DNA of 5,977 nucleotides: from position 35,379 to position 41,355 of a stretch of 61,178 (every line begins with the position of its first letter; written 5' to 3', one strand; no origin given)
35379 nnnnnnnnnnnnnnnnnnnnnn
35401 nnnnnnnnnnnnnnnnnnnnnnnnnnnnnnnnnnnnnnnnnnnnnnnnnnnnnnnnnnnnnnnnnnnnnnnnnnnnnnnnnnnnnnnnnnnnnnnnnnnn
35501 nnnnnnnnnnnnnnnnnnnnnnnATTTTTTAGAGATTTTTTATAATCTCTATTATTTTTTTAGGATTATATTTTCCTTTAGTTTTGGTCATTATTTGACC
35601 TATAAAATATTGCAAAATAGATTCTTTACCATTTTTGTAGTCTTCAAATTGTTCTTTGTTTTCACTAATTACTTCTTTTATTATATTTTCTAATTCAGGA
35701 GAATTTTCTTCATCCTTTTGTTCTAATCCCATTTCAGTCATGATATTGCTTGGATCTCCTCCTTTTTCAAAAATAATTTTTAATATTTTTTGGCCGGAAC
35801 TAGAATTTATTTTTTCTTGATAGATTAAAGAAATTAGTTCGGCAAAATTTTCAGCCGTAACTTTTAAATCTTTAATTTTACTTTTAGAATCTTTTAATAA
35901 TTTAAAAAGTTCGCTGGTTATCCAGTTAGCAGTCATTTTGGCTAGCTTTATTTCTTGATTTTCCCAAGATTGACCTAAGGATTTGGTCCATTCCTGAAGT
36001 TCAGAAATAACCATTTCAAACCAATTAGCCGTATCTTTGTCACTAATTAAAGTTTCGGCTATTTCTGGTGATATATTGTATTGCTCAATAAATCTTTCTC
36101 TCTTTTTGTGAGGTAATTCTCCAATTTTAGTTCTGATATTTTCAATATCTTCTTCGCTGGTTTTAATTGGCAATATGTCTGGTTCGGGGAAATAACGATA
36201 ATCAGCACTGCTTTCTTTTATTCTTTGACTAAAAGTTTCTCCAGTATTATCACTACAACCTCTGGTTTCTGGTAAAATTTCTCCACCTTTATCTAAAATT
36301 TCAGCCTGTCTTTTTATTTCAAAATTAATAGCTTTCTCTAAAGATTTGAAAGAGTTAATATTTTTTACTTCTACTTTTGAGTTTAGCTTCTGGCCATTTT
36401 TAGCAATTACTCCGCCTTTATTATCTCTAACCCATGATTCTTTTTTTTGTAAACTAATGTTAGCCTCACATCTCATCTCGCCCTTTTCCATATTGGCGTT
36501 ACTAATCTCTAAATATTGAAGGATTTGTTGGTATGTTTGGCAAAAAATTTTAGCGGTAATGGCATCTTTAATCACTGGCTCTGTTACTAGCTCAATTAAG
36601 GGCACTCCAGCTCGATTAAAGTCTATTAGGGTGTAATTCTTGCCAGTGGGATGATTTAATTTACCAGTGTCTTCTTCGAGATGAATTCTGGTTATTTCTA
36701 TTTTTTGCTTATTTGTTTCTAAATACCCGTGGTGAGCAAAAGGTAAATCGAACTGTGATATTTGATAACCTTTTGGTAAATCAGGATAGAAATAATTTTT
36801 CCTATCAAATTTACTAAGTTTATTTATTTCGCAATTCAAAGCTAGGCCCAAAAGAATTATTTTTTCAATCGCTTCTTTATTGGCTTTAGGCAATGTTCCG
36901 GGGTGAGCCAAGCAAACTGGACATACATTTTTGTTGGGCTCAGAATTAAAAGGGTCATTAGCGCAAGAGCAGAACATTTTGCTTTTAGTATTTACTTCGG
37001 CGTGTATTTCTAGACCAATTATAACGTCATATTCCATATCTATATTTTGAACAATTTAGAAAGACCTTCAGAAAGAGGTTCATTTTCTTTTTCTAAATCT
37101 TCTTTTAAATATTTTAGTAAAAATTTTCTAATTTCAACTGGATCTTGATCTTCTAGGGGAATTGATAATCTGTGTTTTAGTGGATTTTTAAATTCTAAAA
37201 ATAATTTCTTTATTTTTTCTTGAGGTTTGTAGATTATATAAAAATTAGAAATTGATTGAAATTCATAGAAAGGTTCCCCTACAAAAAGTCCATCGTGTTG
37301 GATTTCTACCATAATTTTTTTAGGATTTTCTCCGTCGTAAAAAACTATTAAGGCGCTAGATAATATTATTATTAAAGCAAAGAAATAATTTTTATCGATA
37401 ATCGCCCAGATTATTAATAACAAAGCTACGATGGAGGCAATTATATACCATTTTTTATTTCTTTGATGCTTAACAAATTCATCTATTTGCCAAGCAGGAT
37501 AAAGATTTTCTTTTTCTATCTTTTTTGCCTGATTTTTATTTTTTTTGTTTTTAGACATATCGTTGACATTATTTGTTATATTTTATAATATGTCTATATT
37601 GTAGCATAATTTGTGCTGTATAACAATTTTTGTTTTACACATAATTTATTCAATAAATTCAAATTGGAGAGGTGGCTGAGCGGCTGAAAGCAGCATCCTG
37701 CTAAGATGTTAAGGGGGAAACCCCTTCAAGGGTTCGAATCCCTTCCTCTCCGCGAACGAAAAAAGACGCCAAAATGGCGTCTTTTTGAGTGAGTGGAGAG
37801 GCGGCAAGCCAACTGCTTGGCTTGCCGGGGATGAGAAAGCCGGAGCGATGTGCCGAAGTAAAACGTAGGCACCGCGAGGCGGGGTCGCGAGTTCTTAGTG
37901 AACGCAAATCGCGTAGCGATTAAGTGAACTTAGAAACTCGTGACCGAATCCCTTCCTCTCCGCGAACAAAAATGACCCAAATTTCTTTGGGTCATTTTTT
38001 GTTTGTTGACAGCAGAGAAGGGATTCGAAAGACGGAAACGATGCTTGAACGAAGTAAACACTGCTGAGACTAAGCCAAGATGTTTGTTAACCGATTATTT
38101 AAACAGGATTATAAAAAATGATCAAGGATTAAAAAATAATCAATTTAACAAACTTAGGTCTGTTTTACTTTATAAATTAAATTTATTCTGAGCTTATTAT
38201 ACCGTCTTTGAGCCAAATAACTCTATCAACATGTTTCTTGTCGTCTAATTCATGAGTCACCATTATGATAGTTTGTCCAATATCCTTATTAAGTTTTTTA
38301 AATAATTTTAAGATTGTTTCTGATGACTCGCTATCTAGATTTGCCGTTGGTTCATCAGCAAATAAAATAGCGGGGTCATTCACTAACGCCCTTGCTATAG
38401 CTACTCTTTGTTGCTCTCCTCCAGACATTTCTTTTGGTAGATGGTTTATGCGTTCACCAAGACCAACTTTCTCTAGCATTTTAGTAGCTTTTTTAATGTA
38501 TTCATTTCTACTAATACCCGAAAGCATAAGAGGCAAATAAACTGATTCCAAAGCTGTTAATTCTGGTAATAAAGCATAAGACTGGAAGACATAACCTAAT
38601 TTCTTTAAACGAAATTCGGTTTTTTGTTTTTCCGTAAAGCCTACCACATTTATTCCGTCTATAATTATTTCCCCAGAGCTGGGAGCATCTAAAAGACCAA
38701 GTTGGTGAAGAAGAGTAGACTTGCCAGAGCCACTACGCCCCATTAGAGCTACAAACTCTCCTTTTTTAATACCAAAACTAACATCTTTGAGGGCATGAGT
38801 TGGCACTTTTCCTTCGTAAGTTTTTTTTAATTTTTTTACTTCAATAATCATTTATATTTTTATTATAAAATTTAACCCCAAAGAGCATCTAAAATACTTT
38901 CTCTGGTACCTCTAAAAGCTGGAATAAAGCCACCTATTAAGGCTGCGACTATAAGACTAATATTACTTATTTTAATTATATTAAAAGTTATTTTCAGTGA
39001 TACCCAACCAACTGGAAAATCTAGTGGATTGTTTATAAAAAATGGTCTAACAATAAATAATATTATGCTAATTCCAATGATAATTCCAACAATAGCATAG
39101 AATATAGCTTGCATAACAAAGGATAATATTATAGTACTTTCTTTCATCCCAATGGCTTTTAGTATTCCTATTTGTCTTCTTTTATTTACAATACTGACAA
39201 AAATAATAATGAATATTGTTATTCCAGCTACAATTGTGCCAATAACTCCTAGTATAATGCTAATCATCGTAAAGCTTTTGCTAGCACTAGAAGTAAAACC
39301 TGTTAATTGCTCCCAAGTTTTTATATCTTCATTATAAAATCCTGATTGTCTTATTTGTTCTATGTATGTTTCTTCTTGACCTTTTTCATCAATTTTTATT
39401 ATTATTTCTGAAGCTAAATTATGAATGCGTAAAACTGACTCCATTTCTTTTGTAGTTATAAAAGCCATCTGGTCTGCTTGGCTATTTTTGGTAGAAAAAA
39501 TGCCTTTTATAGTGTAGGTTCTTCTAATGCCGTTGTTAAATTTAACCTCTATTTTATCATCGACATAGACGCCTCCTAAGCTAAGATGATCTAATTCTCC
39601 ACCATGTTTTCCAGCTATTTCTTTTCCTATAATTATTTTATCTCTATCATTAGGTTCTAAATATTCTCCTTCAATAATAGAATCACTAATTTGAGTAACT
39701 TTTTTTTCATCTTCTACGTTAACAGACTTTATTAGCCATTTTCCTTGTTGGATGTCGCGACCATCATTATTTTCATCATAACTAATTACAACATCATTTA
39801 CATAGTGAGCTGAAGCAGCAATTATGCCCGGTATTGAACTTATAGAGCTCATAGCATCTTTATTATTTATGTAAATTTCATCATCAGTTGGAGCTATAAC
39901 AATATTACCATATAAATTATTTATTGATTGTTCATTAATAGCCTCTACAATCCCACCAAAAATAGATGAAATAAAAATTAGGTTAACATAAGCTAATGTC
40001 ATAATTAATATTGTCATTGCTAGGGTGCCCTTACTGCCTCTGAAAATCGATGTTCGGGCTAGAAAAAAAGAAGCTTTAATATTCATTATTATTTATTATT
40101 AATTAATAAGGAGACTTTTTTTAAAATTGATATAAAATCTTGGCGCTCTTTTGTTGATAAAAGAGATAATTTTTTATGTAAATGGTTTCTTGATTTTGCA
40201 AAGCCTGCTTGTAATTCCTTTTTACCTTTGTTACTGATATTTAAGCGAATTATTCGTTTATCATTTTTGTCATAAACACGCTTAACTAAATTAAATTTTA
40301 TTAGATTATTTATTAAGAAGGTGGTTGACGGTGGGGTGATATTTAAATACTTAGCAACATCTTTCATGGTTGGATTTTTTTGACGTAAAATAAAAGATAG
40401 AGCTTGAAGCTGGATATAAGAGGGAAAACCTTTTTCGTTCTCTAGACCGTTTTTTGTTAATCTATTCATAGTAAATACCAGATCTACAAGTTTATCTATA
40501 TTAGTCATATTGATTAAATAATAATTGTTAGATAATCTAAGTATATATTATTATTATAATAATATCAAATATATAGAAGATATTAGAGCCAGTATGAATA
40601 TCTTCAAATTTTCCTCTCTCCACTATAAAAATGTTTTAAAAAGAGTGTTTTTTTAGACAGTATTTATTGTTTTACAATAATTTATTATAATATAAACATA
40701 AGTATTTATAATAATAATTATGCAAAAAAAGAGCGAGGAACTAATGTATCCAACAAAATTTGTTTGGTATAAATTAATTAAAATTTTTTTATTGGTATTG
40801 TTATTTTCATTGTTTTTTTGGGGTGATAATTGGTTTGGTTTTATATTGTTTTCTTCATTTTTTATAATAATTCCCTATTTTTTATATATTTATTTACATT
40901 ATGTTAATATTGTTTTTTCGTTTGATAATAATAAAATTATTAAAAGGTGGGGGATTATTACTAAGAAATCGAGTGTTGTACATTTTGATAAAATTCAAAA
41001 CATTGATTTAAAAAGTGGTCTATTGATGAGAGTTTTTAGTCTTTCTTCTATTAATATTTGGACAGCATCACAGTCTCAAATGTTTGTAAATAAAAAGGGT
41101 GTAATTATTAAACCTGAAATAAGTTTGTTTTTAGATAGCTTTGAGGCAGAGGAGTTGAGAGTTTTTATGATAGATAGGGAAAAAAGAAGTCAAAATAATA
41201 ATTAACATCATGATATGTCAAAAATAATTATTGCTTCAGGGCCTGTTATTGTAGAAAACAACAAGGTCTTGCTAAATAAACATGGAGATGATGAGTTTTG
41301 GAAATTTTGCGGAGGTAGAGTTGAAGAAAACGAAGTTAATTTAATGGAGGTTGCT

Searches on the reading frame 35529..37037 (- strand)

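Call 13: search_protein_families(library=pfam, proteins=[window:35529-37037:-])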
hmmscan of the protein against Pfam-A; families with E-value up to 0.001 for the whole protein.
window:35529-37037:- (502 aa): 2 families
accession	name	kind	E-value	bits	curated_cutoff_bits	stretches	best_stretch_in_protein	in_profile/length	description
PF02934.20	GatB_N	-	1.3e-109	366.1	23.4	1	5-298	1-276/277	GatB/GatE catalytic domain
PF02637.23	GatB_Yqey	-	2.5e-37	128.5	27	1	362-501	9-146/148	GatB domain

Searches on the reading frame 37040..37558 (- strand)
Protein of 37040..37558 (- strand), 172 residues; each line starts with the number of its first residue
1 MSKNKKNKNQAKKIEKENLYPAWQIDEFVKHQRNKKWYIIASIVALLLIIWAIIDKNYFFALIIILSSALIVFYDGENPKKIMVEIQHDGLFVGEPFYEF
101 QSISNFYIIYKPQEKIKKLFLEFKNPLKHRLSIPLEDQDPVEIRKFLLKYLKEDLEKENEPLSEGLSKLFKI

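Call 13: search_protein_families(library=pfam, proteins=[window:37040-37558:-])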
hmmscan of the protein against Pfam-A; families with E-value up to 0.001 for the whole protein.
window:37040-37558:- (172 aa): 1 family
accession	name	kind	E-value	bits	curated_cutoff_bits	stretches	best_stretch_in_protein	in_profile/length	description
PF18923.6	DUF5673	-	8.2e-05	23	26.7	1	84-152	3-66/66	Domain of unknown function (DUF5673)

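Call 26: find_homologous_proteins(query=window:37040-37558:-)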
Query window:37040-37558:- (172 aa): 129 proteins with E <= 0.001 among 297 candidates; the best 120 are listed.
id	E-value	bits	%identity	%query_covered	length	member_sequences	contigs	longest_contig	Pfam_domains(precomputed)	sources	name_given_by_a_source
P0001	7.5e-105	366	99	100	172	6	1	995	-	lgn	-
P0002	2.4e-101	355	95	100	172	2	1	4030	-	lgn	-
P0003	3.5e-83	295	81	90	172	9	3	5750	-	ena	-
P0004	2.2e-80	286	80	88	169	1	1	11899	-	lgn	-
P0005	9.1e-71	255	69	100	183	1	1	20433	-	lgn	-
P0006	1.8e-67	244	69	100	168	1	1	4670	-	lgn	-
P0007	3.6e-66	240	65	98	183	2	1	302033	-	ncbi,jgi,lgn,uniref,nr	ncbi:hypothetical protein CVU82_01010 [Candidatus Falkowbacteria bacterium HGW-Falkowbacteria-1]|uni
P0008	9.6e-66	239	72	88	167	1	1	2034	-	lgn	-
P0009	2.9e-65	237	61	99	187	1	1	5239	-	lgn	-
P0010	5.1e-62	227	63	88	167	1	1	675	-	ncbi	-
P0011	1.4e-61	225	66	88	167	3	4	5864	-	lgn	-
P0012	2.2e-61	225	61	96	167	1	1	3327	-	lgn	-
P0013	8.4e-61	223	59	100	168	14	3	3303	-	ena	-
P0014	2.4e-60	221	66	88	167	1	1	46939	-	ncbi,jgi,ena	ncbi:MAG: hypothetical protein WC928_03780 [Patescibacteria group bacterium]|jgi:hypothetical protei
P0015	2.8e-60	221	63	88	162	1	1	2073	-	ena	-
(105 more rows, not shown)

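Call 28: find_encoding_contigs(protein=P0004, flank=6000, max_places=3)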
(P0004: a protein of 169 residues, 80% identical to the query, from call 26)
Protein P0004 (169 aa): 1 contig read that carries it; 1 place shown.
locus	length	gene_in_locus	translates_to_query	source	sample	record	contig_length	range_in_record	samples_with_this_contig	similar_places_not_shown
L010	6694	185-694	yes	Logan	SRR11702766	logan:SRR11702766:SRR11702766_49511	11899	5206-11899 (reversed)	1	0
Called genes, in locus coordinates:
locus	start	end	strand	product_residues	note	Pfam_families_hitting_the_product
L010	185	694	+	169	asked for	-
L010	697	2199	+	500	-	PF02934:GatB_N, PF02637:GatB_Yqey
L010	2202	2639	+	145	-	PF07963:N_methyl (faint)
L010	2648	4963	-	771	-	PF00919:UPF0004, PF04055:Radical_SAM, PF01938:TRAM (weak), PF01745:IPT (weak), PF01715:IPPT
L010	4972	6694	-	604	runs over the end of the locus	PF13231:PMT_2 (weak)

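Call 29: find_encoding_contigs(protein=P0005, flank=6000, max_places=3)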
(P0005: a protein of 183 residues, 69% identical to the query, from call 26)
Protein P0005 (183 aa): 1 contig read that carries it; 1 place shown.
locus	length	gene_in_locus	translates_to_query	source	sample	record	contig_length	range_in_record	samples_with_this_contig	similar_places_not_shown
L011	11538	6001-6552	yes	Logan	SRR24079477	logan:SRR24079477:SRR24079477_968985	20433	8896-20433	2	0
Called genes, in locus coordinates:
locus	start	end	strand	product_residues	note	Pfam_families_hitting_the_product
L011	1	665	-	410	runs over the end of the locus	PF01420:Methylase_S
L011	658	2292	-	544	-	PF02384:N6_Mtase, PF07669:Eco57I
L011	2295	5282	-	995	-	PF04313:HSDR_N, PF04851:ResIII, PF18766:SWI2_SNF2, PF22679:T1R_D3-like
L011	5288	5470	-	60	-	PF12728:HTH_17, PF00376:MerR (weak)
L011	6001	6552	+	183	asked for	-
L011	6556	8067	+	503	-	PF02934:GatB_N, PF02637:GatB_Yqey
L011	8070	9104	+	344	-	PF07963:N_methyl, PF09603:Fib_succ_major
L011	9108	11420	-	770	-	PF00919:UPF0004, PF04055:Radical_SAM, PF01938:TRAM (weak), PF01745:IPT (weak), PF01715:IPPT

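Call 30: find_encoding_contigs(protein=P0007, flank=6000, max_places=3)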
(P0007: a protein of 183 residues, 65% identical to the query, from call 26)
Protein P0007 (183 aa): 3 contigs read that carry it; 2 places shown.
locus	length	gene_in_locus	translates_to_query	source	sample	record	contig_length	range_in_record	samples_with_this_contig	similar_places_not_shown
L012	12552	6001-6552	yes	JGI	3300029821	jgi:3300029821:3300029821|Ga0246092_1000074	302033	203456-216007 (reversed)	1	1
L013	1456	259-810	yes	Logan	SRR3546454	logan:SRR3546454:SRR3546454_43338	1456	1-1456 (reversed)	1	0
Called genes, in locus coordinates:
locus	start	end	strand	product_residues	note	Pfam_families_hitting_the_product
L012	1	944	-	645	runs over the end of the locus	PF00012:HSP70, PF06723:MreB_Mbl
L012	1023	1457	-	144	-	PF00011:HSP20, PF17886:ArsA_HSP20 (faint)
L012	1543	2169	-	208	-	PF01025:GrpE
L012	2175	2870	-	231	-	PF01628:HrcA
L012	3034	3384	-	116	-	-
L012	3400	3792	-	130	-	PF00293:NUDIX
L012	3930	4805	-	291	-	PF08538:DUF1749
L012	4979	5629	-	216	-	-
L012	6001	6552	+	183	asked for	-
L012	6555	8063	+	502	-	PF02934:GatB_N, PF02637:GatB_Yqey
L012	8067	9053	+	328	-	PF07963:N_methyl (weak)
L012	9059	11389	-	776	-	PF00919:UPF0004, PF04055:Radical_SAM, PF01938:TRAM, PF01745:IPT (weak), PF01715:IPPT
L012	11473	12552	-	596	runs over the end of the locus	-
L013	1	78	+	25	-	?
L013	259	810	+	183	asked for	-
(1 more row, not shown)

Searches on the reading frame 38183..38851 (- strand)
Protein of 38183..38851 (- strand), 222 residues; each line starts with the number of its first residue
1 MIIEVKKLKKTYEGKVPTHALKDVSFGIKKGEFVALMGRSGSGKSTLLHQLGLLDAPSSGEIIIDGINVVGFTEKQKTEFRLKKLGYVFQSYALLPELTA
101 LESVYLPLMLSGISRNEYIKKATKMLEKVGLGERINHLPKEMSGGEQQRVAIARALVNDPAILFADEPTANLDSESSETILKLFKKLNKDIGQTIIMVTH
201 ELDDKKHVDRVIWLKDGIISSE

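Call 13: search_protein_families(library=pfam, proteins=[window:38183-38851:-])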
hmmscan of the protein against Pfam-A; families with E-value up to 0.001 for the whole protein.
window:38183-38851:- (222 aa): 5 families
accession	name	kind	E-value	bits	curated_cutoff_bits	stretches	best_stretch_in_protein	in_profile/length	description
PF00005.33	ABC_tran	-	1.2e-34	120.3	25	1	21-170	1-137/137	ABC transporter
PF02463.25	SMC_N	-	4.6e-06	26.7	40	0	134-202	135-199/220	RecF/RecN/SMC N terminal domain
PF13304.12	AAA_21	-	5.5e-06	27.1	27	0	140-200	236-298/304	AAA domain, putative AbiEii toxin, Type IV TA system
PF13481.12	AAA_25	-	0.00014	22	27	0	28-60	29-60/195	AAA domain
PF13555.12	AAA_29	-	0.00056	20.1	27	0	26-48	17-39/61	P-loop containing region of AAA domain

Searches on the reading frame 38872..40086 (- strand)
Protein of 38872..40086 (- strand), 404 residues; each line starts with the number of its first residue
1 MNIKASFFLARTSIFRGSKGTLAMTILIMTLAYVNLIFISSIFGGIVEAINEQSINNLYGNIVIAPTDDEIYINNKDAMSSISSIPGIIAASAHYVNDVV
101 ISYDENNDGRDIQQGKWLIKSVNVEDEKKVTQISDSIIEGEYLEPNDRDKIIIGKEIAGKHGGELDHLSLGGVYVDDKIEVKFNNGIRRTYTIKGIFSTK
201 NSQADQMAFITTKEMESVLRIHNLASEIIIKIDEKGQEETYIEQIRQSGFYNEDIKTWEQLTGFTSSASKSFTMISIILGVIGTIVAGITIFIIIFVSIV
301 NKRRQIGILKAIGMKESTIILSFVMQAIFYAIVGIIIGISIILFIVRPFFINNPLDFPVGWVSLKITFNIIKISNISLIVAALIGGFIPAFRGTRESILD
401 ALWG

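Call 13: search_protein_families(library=pfam, proteins=[window:38872-40086:-])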
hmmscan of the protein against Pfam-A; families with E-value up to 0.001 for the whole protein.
window:38872-40086:- (404 aa): 2 families
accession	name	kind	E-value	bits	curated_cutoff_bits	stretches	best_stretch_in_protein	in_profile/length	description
PF02687.27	FtsX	-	2.2e-12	47.5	25.5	1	277-397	1-119/120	FtsX-like permease C-terminal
PF12704.14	MacB_PCD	-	2e-11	45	27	1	23-247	2-206/207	MacB-like periplasmic core domain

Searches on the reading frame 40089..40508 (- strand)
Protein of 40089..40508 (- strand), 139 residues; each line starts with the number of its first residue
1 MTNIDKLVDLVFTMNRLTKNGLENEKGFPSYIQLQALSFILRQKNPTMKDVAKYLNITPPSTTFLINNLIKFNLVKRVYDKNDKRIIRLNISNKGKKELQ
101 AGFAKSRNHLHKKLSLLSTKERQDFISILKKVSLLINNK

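Call 13: search_protein_families(library=pfam, proteins=[window:40089-40508:-])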
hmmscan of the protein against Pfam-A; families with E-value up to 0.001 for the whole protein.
window:40089-40508:- (139 aa): 4 families
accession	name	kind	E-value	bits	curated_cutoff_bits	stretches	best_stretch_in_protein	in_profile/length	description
PF12802.13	MarR_2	-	2.8e-08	34.2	27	1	31-86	5-61/61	MarR family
PF01047.28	MarR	-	1.1e-07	32.1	24.6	1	33-87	5-59/59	MarR family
PF22381.2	Staph_reg_Sar_Rot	-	0.00012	22.5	27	1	36-100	19-83/85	Transcriptional regulator SarA/Rot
PF13463.12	HTH_27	-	0.00029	21.5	22.2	1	31-95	3-68/68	Winged helix DNA-binding domain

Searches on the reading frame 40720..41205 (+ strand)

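Call 13: search_protein_families(library=pfam, proteins=[window:40720-41205:+])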
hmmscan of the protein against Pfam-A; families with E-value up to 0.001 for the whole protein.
window:40720-41205:+ (161 aa): 1 family
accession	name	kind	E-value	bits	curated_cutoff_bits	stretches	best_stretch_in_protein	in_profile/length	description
PF03703.20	bPH_2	-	4.3e-13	49.8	22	1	63-120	3-60/78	Bacterial PH domain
